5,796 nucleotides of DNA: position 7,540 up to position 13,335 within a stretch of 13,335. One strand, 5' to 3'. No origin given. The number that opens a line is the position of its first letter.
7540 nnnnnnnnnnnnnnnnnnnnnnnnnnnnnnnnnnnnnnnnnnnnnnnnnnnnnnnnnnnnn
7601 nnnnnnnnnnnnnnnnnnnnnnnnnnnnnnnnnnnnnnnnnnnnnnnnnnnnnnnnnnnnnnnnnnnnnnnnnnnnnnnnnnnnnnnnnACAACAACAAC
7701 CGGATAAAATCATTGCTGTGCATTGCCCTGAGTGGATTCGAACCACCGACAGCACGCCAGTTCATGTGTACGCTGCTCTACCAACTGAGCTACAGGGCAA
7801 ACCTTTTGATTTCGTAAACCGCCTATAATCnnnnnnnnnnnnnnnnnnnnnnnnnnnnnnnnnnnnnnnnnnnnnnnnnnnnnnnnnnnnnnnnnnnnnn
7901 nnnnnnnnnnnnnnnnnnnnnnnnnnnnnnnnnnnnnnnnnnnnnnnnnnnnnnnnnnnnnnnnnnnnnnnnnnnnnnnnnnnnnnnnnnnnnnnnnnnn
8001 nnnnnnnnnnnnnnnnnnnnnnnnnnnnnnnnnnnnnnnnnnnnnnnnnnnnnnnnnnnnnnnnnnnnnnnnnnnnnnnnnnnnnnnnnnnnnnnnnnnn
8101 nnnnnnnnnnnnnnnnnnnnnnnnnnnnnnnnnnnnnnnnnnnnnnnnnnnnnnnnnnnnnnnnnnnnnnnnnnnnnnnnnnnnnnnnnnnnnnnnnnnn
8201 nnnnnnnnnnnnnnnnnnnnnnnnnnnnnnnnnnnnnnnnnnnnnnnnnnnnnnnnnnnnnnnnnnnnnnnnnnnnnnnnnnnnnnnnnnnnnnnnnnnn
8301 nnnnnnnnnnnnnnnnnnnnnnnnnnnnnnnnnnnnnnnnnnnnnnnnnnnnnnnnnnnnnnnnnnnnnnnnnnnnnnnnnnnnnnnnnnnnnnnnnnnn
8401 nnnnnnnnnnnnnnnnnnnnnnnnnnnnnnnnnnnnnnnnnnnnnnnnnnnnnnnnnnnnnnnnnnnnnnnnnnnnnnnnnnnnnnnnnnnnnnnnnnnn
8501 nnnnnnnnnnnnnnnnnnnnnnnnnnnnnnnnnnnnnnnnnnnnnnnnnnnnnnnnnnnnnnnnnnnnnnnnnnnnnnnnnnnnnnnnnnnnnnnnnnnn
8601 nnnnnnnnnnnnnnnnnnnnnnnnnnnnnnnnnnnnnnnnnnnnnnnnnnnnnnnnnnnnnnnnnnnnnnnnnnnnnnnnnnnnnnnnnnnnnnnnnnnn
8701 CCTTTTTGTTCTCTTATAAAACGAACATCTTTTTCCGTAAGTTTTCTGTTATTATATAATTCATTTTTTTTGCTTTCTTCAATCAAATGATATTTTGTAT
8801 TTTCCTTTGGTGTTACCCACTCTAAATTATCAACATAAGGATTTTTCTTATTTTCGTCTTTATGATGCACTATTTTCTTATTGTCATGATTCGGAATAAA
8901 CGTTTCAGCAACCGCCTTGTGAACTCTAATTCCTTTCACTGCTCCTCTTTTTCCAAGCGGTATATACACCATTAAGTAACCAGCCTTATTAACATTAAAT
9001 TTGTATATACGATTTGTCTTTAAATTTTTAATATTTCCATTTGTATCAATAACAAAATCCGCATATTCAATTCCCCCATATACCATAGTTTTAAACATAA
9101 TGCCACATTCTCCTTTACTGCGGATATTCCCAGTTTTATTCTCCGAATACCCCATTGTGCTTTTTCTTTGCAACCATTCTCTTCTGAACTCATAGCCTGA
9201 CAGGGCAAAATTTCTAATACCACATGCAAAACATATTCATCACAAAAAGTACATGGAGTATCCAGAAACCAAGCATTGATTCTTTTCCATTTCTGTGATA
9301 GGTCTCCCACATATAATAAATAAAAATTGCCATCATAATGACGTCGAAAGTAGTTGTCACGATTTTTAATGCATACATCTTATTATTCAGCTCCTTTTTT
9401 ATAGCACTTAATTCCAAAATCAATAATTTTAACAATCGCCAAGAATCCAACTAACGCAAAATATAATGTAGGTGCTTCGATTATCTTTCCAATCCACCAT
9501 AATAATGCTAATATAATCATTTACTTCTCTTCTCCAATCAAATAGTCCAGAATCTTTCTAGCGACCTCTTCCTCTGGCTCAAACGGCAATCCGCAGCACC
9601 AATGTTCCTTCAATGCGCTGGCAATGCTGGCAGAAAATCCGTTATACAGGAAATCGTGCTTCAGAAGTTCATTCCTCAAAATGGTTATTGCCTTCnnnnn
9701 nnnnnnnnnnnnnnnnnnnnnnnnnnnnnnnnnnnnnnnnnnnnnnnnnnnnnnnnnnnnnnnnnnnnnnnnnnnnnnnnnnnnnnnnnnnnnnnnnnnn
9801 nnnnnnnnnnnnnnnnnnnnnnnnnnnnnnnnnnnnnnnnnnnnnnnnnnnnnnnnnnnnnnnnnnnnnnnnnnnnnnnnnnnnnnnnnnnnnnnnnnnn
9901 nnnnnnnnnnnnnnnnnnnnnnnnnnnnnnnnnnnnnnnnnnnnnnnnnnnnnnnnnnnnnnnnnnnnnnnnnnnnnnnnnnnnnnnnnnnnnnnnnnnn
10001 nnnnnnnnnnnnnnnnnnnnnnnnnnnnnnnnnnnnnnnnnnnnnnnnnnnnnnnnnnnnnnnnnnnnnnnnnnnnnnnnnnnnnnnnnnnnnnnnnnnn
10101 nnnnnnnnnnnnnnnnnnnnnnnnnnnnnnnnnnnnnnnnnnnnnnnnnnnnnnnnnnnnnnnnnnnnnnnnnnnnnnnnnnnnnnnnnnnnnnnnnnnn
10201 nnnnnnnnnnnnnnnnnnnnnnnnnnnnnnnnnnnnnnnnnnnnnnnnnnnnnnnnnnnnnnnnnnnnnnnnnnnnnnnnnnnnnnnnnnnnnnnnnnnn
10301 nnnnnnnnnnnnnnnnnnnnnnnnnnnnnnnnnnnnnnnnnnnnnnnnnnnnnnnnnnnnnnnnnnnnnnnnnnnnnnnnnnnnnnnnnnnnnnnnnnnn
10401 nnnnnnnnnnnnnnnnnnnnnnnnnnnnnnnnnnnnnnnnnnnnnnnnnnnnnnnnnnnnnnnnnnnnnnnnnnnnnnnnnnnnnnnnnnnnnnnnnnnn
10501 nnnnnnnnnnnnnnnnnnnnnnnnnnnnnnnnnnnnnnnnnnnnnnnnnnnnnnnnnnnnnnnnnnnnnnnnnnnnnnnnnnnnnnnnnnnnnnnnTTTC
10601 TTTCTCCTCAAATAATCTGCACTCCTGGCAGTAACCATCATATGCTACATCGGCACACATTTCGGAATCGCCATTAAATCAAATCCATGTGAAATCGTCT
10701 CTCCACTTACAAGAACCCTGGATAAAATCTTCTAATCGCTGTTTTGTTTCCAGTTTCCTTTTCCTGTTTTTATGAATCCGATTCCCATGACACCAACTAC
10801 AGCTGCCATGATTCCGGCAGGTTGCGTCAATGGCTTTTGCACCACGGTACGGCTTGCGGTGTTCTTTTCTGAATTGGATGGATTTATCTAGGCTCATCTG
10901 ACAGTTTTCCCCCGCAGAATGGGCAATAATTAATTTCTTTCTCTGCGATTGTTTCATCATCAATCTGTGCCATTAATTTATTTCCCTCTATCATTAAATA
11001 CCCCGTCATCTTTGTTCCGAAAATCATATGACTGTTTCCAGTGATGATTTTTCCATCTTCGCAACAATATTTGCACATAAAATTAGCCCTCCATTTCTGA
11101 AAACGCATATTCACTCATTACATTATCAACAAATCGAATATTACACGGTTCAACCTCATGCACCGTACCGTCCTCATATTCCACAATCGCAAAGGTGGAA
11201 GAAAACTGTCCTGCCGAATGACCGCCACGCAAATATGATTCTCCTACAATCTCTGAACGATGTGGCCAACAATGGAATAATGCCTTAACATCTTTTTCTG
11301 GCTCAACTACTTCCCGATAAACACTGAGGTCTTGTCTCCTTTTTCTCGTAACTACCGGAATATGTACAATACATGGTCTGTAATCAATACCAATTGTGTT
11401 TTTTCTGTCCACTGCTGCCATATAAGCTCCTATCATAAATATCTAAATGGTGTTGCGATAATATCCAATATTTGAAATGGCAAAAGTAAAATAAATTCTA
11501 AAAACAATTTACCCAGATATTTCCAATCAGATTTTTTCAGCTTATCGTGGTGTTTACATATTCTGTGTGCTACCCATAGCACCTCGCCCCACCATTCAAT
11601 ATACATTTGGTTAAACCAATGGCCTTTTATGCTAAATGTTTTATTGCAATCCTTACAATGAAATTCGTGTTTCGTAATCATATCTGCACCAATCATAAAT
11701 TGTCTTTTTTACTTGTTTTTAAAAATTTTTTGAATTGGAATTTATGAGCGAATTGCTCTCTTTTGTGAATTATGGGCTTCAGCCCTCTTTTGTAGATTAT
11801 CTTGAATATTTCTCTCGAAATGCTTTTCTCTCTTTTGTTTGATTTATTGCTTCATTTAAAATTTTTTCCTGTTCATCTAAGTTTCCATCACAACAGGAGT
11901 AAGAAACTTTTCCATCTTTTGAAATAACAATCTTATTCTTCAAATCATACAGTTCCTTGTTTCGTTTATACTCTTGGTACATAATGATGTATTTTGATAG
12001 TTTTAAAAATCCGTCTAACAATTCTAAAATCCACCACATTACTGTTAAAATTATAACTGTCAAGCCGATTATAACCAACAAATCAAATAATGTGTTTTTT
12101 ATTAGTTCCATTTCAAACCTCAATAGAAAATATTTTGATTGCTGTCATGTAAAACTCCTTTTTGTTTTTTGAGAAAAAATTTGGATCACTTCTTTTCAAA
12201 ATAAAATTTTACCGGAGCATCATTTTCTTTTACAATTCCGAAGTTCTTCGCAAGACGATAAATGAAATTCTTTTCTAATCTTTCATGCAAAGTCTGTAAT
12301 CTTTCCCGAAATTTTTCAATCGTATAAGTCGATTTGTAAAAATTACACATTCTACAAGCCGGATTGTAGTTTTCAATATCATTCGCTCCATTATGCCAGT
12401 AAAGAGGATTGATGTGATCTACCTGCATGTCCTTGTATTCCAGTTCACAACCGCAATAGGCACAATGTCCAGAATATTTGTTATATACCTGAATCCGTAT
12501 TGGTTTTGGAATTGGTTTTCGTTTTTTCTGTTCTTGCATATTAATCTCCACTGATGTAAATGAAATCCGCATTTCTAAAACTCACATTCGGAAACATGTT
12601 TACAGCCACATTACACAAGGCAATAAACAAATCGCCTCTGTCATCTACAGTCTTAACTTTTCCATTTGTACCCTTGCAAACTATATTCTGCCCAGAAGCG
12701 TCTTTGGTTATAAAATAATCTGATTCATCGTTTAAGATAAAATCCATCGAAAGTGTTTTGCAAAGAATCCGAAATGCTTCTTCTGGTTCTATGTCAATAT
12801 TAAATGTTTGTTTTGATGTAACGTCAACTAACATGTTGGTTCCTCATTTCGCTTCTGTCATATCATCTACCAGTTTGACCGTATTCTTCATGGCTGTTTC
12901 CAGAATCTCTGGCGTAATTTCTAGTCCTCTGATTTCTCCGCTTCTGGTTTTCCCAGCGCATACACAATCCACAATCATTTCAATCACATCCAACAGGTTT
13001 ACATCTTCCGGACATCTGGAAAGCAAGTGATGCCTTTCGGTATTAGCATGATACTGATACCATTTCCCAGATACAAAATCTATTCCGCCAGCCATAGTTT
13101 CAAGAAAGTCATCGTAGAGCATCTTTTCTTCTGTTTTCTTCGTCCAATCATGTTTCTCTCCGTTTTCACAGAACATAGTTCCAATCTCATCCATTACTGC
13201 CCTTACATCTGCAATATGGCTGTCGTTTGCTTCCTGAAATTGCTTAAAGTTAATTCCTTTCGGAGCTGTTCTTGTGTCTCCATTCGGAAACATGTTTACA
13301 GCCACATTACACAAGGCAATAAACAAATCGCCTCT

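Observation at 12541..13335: Two tandem genes share an identical 55-bp segment, suggesting recent duplication or module swapping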

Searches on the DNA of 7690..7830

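Call 52: search_rna_families(source=window, start=7690, end=7830, threshold=gathering, show_alignments=1)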
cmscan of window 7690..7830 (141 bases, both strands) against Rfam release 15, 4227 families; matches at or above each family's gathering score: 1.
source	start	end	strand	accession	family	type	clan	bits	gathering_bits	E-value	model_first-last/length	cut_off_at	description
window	7723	7799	-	RF00005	tRNA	Gene; tRNA;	CL00001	48.5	29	5.9e-10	1-71/71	no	tRNA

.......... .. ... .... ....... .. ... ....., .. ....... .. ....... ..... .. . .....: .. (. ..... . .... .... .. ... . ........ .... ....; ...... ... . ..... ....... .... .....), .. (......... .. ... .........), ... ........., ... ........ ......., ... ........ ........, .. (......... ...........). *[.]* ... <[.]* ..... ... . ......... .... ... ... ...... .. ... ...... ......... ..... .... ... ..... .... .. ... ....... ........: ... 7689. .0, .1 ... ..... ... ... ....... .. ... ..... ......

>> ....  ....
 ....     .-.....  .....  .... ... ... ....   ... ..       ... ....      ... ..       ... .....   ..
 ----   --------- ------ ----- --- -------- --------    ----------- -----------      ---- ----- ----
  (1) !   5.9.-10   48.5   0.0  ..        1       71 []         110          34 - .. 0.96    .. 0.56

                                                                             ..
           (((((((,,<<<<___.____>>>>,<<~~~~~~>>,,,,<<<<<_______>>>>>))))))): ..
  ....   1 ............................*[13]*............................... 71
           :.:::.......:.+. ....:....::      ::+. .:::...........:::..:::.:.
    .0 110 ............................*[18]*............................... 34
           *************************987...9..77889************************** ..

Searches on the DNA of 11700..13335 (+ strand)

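Call 10: search_dna_similar(query=window:11700-13335:+, collection=phages, mode=distant)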
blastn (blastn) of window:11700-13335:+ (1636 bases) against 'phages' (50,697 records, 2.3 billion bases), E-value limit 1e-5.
Records with a match: 2; places in all: 2; records where one place covers at least 80% of the query: 0.
Best place of each record, by identity: 60-80% 2.
By first word of the organism name: Clostridioides 1; Clostridium 1.
By host as written in the record: Clostridioides sp. ES-S-0107-01 1; Clostridium perfringens 1.
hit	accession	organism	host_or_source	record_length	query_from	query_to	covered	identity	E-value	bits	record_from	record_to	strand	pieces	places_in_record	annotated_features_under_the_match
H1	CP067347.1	Clostridioides phage ES-S-0107-01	Clostridioides sp. ES-S-0107-01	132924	1218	1585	22%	66.2%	3e-16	94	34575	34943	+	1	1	record has no annotation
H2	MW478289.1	Clostridium phage phiCp-A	Clostridium perfringens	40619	491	789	18%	68.1%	3e-17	97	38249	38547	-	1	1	HNH endonuclease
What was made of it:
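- Tried and rejected: (3) GenBank phages gave only weak hits of 66-68% identity to Clostridium and Clostridioides phages over parts of the region (call 10).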

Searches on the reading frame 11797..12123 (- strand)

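Call 8: search_protein_families(library=pfam, proteins=[window:11797-12123:-], max_evalue=0.1)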
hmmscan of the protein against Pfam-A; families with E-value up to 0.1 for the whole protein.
window:11797-12123:- (108 aa): 2 families
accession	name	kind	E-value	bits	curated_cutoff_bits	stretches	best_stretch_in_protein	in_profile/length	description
PF01189.24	Methyltr_RsmB-F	-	0.021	14.9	27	1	52-100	114-161/199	16S rRNA methyltransferase RsmB/F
PF07219.19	HemY_N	-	0.049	14.2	31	1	15-57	16-58/107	HemY protein N-terminus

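Call 9: search_protein_families(library=phrogs, proteins=[window:11797-12123:-], max_evalue=0.01)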
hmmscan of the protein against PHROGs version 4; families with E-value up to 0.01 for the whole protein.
window:11797-12123:- (108 aa): 0 families

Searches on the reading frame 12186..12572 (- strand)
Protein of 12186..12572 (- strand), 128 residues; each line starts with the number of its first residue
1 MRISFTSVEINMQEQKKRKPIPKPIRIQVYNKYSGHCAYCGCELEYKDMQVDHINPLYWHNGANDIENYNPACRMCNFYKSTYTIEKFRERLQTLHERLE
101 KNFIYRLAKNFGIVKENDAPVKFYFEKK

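Call 8: search_protein_families(library=pfam, proteins=[window:12186-12572:-], max_evalue=0.1)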
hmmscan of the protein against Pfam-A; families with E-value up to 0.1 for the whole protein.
window:12186-12572:- (128 aa): 6 families
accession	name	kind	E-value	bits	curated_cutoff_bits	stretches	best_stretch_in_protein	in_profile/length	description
PF01844.29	HNH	-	3.5e-09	37.1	21.4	1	37-77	1-41/47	HNH endonuclease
PF14279.12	HNH_5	-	5.3e-06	26.7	27.5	1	37-91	1-54/56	HNH endonuclease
PF24070.1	T4_MRH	-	0.035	14.4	24.4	1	62-121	13-70/144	T4 MRH-like protein family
PF25165.1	DUF7828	-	0.06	13.5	25.7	1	32-92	25-85/87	Domain of unknown function (DUF7828)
PF13695.12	Zn_ribbon_3CxxC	-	0.081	13.9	23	0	37-106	8-75/100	Zinc-binding domain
PF23108.1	Zf-C2H2_ZNF451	-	0.098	12.9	29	0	31-55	30-54/57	Two consecutive Zinc fingers C2H2 type, ZNF451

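Call 9: search_protein_families(library=phrogs, proteins=[window:12186-12572:-], max_evalue=0.01)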
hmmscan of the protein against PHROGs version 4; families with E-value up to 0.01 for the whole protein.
window:12186-12572:- (128 aa): 26 families (the best 25 are shown)
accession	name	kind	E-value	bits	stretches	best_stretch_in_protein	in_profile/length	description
phrog_2118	-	DNA, RNA and nucleotide metabolism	2.8e-40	139.7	1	11-127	153-269/301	HNH endonuclease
phrog_2214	-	DNA, RNA and nucleotide metabolism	1.1e-11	45.5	1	9-110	168-266/429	HNH endonuclease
phrog_1035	-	DNA, RNA and nucleotide metabolism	2.1e-11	45.2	1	20-108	144-241/271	endonuclease VII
phrog_16986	-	unknown function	2.3e-10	41.5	1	16-101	2-92/248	-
phrog_589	-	DNA, RNA and nucleotide metabolism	4.3e-10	40.6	1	13-81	69-139/179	HNH endonuclease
phrog_144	-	DNA, RNA and nucleotide metabolism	1.7e-09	38.5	1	25-110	75-159/175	HNH endonuclease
phrog_1271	-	DNA, RNA and nucleotide metabolism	2.9e-09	37.8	1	17-96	248-330/361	HNH endonuclease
phrog_333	-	DNA, RNA and nucleotide metabolism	5.4e-09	37.3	1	16-96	12-94/138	HNH endonuclease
phrog_6050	-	DNA, RNA and nucleotide metabolism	9e-09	35.6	1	9-92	286-371/402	HNH endonuclease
phrog_5718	-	DNA, RNA and nucleotide metabolism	1e-08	35.6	1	12-96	106-189/394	HNH endonuclease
phrog_16726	-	DNA, RNA and nucleotide metabolism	7e-08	33.5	1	18-88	80-148/308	HNH endonuclease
phrog_338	-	DNA, RNA and nucleotide metabolism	2e-07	31.7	1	26-87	202-266/340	HNH endonuclease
phrog_11604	-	DNA, RNA and nucleotide metabolism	1e-06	29.4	1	22-108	63-156/160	HNH endonuclease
phrog_7785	-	DNA, RNA and nucleotide metabolism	1.5e-06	29.2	1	7-93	43-123/147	HNH endonuclease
phrog_2914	-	DNA, RNA and nucleotide metabolism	1.8e-06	28.8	1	25-101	86-154/190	endonuclease VII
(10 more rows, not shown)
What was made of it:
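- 12186..12572 (-): HNH endonuclease gene. Gene callers start it at the ATG at 12539 (117 aa), immediately after the gene A stop codon (12541-12543). Pfam HNH scores 37.1 bits against a 21.4-bit cutoff (call 8). phrog_2118 gives E = 2.8e-40 (call 9).
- On HNH endonuclease (PF01844), for 12186-12572: 37.1 bits against 21.4 (call 8). phrog_2118 gives E = 2.8e-40 (call 9).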

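Call 12: find_encoding_contigs(protein=window:12186-12572:-, flank=10000, max_places=10)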
Protein window:12186-12572:- (128 aa): no gene with exactly this product is on record in the collection.
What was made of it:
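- Tried and rejected: The 128-aa HNH form was not on record either, because callers use the 117-aa start (call 12).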

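Call 39: search_protein_families(library=ncbifam, proteins=[window:12186-12572:-], max_evalue=0.01)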
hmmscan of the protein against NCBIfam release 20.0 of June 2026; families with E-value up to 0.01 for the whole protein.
window:12186-12572:- (128 aa): 3 families
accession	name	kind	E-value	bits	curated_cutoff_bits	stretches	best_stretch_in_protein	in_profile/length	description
NF040563.1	guided_IscB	equivalog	2.2e-08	33.6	175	1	25-101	183-255/314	RNA-guided endonuclease IscB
TIGR02646.1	TIGR02646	subfamily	9.8e-06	25.7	52.15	1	18-73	8-64/144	retron system putative HNH endonuclease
NF041761.1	PtuB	equivalog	0.0068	16.3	150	0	15-56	30-69/218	retron Ec78 anti-phage system effector HNH endonuclease PtuB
